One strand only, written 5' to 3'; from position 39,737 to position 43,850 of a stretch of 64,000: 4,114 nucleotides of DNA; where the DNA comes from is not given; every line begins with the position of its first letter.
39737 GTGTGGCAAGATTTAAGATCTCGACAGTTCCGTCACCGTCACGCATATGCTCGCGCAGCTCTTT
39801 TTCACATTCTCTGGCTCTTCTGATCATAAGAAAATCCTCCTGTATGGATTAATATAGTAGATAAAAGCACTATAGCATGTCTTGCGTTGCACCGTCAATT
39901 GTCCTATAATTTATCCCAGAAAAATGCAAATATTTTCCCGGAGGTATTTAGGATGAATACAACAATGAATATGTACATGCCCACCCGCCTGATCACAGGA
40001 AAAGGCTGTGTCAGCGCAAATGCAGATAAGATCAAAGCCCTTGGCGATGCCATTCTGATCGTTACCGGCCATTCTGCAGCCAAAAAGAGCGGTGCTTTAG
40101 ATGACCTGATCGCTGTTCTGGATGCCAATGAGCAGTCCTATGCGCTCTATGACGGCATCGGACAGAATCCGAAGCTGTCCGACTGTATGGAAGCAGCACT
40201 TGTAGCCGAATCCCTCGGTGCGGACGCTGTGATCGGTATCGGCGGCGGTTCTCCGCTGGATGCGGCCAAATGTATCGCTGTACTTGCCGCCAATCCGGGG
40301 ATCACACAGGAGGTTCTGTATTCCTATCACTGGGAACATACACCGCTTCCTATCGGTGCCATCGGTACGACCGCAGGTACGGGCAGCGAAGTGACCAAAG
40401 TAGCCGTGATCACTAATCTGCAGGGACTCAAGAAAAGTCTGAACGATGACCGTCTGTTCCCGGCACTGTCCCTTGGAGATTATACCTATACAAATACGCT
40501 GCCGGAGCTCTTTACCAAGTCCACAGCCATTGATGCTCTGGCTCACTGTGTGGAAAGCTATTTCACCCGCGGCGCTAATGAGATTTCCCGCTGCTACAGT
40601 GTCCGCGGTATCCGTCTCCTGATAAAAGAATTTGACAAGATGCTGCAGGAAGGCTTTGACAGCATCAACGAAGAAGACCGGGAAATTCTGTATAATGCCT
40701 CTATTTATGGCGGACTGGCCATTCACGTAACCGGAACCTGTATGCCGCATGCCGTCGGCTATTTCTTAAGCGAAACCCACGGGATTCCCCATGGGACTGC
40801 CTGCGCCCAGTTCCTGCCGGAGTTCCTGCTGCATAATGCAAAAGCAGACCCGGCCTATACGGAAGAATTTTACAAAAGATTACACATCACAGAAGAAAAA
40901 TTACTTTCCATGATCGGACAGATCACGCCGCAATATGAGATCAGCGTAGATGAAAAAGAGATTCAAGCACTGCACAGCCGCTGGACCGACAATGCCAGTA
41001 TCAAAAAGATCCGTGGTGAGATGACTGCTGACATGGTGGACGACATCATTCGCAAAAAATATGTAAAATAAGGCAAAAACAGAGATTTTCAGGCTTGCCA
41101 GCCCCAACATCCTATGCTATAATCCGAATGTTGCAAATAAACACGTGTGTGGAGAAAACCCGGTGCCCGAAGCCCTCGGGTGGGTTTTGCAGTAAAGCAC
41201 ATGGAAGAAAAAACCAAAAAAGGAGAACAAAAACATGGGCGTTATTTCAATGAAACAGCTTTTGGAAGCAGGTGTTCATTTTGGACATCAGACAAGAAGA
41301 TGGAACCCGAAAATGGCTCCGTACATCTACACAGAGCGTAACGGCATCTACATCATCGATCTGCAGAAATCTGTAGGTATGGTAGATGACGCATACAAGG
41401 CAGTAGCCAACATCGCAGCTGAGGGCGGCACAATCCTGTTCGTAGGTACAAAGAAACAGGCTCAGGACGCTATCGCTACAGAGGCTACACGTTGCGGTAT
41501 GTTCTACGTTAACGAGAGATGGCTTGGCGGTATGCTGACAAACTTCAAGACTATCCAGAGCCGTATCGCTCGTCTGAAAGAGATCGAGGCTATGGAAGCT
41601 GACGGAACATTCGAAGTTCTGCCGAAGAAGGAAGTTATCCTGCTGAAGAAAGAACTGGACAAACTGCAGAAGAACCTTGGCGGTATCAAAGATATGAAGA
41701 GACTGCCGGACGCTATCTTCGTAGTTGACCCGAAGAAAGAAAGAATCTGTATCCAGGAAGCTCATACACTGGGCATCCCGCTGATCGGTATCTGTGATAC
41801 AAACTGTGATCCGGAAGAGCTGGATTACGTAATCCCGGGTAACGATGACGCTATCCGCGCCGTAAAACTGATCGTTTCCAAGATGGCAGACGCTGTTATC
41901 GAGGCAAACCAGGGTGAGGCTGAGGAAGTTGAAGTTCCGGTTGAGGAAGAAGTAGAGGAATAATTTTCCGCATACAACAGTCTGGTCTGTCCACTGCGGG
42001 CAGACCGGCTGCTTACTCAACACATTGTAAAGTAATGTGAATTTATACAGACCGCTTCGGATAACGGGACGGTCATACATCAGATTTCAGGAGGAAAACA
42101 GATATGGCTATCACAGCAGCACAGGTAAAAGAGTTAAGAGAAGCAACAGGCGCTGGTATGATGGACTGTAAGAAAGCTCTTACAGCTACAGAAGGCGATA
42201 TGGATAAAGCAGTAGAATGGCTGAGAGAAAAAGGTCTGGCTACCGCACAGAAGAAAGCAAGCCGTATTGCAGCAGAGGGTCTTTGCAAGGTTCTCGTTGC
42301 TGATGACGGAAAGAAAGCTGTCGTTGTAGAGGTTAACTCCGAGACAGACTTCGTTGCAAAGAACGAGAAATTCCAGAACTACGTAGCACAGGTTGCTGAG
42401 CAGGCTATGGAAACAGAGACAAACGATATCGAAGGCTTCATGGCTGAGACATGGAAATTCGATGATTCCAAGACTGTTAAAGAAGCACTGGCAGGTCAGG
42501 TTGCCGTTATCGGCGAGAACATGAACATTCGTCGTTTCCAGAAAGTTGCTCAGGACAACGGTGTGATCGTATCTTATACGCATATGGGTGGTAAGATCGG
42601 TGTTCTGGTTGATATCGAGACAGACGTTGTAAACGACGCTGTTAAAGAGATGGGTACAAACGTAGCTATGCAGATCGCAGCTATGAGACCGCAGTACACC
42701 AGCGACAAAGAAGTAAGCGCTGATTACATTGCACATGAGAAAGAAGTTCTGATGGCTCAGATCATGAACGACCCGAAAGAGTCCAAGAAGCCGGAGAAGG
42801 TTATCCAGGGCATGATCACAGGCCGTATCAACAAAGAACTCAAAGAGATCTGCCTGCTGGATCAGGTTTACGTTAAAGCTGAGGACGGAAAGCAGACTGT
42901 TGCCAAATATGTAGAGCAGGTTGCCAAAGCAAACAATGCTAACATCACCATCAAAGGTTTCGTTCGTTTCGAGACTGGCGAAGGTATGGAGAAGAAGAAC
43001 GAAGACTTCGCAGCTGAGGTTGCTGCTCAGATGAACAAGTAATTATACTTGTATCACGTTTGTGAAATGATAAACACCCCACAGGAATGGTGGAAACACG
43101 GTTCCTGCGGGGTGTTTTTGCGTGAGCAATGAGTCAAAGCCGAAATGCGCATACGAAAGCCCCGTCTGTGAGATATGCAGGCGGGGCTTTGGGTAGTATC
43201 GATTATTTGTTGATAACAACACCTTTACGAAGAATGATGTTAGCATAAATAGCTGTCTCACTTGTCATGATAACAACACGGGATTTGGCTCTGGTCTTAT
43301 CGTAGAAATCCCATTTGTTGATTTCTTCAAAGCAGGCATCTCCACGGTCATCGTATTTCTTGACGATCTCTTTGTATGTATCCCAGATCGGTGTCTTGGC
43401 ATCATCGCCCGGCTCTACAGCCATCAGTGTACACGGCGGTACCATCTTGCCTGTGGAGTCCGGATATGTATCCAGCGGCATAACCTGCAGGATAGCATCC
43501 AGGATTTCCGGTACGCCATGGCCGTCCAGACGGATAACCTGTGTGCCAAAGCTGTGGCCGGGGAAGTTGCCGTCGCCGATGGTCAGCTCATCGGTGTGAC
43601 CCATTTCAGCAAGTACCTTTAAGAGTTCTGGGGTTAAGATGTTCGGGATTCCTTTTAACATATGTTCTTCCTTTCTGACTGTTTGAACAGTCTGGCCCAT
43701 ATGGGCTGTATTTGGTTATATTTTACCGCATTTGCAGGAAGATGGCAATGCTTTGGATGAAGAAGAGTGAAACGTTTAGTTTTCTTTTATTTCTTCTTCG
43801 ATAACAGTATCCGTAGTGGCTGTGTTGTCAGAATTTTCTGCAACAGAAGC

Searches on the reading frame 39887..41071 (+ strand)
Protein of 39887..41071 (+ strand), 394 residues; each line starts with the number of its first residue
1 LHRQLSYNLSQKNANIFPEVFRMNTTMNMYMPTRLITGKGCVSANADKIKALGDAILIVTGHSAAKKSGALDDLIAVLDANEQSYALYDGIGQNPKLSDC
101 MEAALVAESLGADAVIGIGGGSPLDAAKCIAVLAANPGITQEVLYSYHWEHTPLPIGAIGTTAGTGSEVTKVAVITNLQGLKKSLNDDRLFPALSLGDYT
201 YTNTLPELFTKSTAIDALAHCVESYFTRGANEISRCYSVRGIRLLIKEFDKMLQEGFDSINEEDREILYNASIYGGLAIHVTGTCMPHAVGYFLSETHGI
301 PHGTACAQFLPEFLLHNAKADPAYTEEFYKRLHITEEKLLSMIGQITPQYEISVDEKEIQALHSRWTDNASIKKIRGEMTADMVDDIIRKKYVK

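Call 60: search_protein_families(library=pfam, proteins=[window:39887-41071:+], max_evalue=0.00001)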
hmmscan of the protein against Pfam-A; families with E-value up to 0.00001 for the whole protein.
window:39887-41071:+ (394 aa): 2 families
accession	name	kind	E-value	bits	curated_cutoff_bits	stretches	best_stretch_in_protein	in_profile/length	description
PF00465.25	Fe-ADH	-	1.7e-44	151.8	31.3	1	32-198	1-167/168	Iron-containing alcohol dehydrogenase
PF25137.1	ADH_Fe_C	-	1.4e-20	74.2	27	1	212-334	3-122/194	Fe-containing alcohol dehydrogenase family, C-terminal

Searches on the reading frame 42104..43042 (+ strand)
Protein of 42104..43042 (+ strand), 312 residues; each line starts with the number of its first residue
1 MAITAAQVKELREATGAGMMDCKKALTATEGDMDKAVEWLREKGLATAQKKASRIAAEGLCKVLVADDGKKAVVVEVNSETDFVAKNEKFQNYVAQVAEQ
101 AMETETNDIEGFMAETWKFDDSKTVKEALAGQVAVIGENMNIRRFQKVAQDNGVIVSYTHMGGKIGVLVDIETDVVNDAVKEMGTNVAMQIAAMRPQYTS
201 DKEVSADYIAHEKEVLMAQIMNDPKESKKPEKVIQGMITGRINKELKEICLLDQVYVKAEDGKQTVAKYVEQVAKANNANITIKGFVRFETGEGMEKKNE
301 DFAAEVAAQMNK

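Call 61: search_protein_families(library=pfam, proteins=[window:42104-43042:+], max_evalue=0.00001)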
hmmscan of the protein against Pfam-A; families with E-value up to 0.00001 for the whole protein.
window:42104-43042:+ (312 aa): 2 families
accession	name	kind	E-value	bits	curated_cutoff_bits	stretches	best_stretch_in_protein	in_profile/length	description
PF00889.24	EF_TS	-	3.7e-65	219.8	27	1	72-293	1-204/204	Elongation factor TS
PF25025.1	EF-Ts_N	-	1.9e-07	31.4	33.2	1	6-43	15-53/60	Elongation factor Ts, mitochondrial, N-terminal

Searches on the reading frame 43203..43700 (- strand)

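Call 61: search_protein_families(library=pfam, proteins=[window:43203-43700:-], max_evalue=0.00001)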
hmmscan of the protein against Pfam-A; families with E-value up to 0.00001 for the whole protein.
window:43203-43700:- (165 aa): 1 family
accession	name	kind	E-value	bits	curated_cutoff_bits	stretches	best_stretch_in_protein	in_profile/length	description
PF05025.18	RbsD_FucU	-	2.4e-37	128.9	25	1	16-162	1-138/138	RbsD / FucU transport protein family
